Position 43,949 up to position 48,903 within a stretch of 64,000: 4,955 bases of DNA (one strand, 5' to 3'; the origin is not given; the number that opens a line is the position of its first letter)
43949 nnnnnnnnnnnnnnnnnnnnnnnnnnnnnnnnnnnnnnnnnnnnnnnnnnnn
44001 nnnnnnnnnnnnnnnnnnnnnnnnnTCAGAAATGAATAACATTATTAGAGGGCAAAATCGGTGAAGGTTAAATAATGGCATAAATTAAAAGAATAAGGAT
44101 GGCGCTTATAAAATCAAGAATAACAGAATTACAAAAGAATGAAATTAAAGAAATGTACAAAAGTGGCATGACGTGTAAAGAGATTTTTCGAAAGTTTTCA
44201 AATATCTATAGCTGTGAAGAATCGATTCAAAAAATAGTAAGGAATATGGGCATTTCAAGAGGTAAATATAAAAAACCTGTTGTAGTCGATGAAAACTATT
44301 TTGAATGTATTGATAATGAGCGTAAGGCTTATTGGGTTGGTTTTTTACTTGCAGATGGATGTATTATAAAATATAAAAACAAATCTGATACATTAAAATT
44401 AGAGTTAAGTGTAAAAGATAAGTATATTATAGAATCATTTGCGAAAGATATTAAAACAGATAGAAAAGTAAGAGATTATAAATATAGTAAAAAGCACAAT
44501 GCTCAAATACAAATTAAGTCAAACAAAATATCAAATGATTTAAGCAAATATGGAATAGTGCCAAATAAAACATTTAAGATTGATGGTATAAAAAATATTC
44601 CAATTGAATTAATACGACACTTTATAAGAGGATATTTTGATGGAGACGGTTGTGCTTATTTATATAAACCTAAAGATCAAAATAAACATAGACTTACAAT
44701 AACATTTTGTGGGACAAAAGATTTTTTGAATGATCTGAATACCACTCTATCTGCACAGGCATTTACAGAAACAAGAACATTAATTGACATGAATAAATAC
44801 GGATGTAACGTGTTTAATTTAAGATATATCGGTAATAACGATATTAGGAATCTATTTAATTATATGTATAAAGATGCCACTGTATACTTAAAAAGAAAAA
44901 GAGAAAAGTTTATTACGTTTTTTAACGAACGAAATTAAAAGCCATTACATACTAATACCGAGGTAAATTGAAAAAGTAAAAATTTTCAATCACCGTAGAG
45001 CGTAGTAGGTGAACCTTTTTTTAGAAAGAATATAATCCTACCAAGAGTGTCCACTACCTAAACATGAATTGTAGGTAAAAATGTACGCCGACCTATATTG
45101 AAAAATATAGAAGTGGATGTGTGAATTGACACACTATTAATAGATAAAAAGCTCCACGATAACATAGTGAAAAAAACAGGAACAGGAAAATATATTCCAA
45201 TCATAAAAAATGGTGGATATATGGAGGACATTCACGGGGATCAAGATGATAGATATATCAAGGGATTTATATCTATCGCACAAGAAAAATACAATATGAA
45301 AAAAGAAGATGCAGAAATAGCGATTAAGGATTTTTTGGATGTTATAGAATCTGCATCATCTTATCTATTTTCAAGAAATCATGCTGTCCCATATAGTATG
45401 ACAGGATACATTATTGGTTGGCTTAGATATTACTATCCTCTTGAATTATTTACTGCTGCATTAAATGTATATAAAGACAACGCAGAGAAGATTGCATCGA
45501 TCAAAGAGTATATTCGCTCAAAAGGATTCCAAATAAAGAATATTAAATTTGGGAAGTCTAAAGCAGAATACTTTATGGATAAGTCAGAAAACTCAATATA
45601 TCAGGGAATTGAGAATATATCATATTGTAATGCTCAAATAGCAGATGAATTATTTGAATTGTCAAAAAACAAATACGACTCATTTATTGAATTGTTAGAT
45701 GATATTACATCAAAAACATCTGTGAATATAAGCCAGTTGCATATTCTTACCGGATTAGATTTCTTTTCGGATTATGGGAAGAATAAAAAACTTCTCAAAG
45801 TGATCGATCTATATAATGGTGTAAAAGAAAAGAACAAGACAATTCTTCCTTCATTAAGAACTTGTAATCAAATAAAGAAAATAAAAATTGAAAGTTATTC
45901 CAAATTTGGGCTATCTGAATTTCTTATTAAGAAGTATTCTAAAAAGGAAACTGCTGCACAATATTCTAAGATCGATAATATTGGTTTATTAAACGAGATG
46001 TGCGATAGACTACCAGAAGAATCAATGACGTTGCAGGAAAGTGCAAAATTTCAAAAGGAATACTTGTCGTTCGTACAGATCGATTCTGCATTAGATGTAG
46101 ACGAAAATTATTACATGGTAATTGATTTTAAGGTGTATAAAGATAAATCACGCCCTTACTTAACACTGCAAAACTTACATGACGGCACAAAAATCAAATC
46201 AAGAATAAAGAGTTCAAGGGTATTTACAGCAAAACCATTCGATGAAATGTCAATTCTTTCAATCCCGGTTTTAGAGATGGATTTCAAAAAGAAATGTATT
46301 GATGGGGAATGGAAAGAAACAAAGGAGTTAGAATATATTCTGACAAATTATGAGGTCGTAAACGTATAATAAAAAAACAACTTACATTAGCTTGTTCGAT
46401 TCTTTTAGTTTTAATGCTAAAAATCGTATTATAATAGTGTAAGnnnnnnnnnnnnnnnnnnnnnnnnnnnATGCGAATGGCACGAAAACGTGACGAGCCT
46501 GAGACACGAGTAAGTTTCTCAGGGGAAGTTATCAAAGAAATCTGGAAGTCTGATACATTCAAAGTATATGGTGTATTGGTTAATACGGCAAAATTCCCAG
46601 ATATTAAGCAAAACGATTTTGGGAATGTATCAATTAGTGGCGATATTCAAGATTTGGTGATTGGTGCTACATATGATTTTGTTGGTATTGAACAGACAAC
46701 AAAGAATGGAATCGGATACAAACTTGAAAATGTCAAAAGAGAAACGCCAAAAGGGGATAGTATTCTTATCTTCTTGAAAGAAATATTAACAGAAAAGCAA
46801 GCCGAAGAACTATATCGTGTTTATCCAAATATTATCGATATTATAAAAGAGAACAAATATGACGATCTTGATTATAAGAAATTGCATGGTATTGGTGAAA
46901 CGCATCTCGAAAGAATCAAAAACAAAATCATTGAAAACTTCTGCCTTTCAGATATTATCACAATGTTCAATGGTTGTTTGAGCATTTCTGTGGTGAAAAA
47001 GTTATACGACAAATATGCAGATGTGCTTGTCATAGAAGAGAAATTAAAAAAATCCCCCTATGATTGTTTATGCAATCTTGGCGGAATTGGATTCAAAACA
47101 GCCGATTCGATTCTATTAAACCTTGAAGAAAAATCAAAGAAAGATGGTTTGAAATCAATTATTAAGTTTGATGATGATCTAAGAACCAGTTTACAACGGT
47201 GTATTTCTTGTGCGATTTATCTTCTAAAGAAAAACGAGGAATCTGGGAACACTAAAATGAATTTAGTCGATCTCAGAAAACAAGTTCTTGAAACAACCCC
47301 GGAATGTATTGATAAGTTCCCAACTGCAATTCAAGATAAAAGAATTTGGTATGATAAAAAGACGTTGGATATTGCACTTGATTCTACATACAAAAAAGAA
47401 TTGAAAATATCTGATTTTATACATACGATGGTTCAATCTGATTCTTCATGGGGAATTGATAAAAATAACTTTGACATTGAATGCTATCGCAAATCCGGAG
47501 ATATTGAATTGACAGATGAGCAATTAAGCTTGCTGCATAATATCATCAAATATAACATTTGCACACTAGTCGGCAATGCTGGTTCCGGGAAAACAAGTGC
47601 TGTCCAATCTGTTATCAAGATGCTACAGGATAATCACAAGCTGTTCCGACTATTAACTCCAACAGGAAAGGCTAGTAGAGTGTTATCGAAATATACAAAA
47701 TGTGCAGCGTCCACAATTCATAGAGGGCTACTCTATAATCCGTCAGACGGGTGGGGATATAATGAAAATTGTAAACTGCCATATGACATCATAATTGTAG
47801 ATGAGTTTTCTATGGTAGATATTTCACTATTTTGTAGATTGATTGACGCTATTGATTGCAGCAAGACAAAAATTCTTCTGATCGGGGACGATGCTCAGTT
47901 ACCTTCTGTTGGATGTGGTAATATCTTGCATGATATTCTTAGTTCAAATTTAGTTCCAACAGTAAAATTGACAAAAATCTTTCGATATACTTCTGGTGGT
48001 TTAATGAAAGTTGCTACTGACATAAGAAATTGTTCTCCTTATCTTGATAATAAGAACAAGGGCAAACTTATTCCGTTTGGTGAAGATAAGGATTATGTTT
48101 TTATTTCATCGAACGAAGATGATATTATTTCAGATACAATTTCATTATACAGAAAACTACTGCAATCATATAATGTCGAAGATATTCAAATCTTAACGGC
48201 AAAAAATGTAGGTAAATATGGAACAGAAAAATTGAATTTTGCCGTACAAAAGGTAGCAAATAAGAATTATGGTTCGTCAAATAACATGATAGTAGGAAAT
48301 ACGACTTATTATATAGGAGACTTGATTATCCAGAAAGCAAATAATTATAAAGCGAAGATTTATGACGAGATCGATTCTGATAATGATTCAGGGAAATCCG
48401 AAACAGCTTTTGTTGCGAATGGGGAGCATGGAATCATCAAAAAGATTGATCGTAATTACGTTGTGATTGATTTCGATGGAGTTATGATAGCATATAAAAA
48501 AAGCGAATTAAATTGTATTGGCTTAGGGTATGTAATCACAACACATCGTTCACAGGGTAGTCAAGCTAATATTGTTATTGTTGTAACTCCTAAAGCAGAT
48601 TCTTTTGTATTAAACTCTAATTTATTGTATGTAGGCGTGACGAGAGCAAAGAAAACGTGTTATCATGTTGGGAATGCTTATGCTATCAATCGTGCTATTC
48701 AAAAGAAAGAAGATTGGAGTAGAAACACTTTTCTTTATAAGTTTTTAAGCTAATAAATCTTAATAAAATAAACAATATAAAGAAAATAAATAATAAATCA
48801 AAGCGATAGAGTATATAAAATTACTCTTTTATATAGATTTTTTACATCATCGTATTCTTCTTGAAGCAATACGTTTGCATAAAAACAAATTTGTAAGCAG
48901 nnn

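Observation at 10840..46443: Phage sigma factor and a three-copy bipartite promoter motif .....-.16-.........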

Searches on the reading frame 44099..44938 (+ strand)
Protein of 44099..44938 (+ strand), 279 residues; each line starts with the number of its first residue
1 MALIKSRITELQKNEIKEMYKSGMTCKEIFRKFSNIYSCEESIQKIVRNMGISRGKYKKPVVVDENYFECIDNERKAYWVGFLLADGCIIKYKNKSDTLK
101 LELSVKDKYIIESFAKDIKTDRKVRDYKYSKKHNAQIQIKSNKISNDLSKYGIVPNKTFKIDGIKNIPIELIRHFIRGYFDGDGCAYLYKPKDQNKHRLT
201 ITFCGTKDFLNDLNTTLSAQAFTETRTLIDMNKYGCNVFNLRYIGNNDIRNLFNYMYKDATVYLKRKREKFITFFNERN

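Call 71: search_protein_families(library=pfam, proteins=[window:44099-44938:+], max_evalue=0.01)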
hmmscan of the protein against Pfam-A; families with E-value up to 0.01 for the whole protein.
window:44099-44938:+ (279 aa): 2 families
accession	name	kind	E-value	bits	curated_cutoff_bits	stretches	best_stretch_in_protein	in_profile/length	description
PF14528.11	LAGLIDADG_3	-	4.4e-09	36.9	22.5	1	171-254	2-79/82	LAGLIDADG-like domain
PF00961.24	LAGLIDADG_1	-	0.009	17.3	23.1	0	177-276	2-83/102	LAGLIDADG endonuclease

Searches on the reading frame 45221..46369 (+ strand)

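Call 71: search_protein_families(library=pfam, proteins=[window:45221-46369:+], max_evalue=0.01)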
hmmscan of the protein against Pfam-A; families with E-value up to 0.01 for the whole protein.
window:45221-46369:+ (382 aa): 1 family
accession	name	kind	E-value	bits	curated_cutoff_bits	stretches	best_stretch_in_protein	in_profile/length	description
PF14579.12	HHH_6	-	0.0011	19.5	25.6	1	104-190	3-88/90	Helix-hairpin-helix motif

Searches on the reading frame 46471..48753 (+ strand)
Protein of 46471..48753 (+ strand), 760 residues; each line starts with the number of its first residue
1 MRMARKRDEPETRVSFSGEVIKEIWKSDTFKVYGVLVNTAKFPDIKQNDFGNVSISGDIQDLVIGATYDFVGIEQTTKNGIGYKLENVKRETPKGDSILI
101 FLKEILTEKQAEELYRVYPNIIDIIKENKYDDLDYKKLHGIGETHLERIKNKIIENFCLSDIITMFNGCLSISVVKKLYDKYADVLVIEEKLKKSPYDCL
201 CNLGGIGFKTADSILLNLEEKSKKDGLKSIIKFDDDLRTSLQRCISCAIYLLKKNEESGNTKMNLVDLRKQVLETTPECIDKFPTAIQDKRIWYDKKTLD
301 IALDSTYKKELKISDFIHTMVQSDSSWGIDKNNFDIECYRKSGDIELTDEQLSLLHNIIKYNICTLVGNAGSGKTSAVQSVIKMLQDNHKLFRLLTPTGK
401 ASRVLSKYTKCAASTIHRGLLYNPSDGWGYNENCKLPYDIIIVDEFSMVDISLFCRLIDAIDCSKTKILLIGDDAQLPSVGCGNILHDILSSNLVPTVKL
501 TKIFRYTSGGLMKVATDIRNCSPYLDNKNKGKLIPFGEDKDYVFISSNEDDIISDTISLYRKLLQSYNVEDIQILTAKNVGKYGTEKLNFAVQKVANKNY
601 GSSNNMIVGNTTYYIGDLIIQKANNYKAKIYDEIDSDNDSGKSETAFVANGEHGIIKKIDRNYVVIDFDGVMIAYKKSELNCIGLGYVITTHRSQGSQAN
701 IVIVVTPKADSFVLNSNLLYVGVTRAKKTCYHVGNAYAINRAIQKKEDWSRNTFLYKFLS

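Call 70: search_protein_families(library=pfam, proteins=[window:46471-48753:+], max_evalue=0.001)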
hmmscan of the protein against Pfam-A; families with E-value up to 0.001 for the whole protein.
window:46471-48753:+ (760 aa): 7 families
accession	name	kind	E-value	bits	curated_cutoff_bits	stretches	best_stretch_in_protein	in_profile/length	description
PF13604.12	AAA_30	-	2.5e-30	106.1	27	1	347-520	2-170/191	AAA domain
PF13245.12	AAA_19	-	7.9e-29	101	25.1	1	357-481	7-133/134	AAA domain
PF13538.12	UvrD_C_2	-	4.2e-14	52.6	27.4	1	686-731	2-50/52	UvrD-like helicase C-terminal domain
PF14490.11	HHH_RecD2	-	1.1e-10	41.7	27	1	170-261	17-91/92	ATP-dependent RecD2 DNA helicase HHH domain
PF01443.25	Viral_helicase1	-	3.7e-10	40.4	21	1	671-731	163-225/228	Viral superfamily 1 RNA helicase core domain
PF18335.7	SH3_13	-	3.6e-08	33.5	41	1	588-668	1-65/65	ATP-dependent RecD-like DNA helicase SH3 domain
PF13086.12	AAA_11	-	9e-05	22.8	27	0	434-480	211-253/257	AAA domain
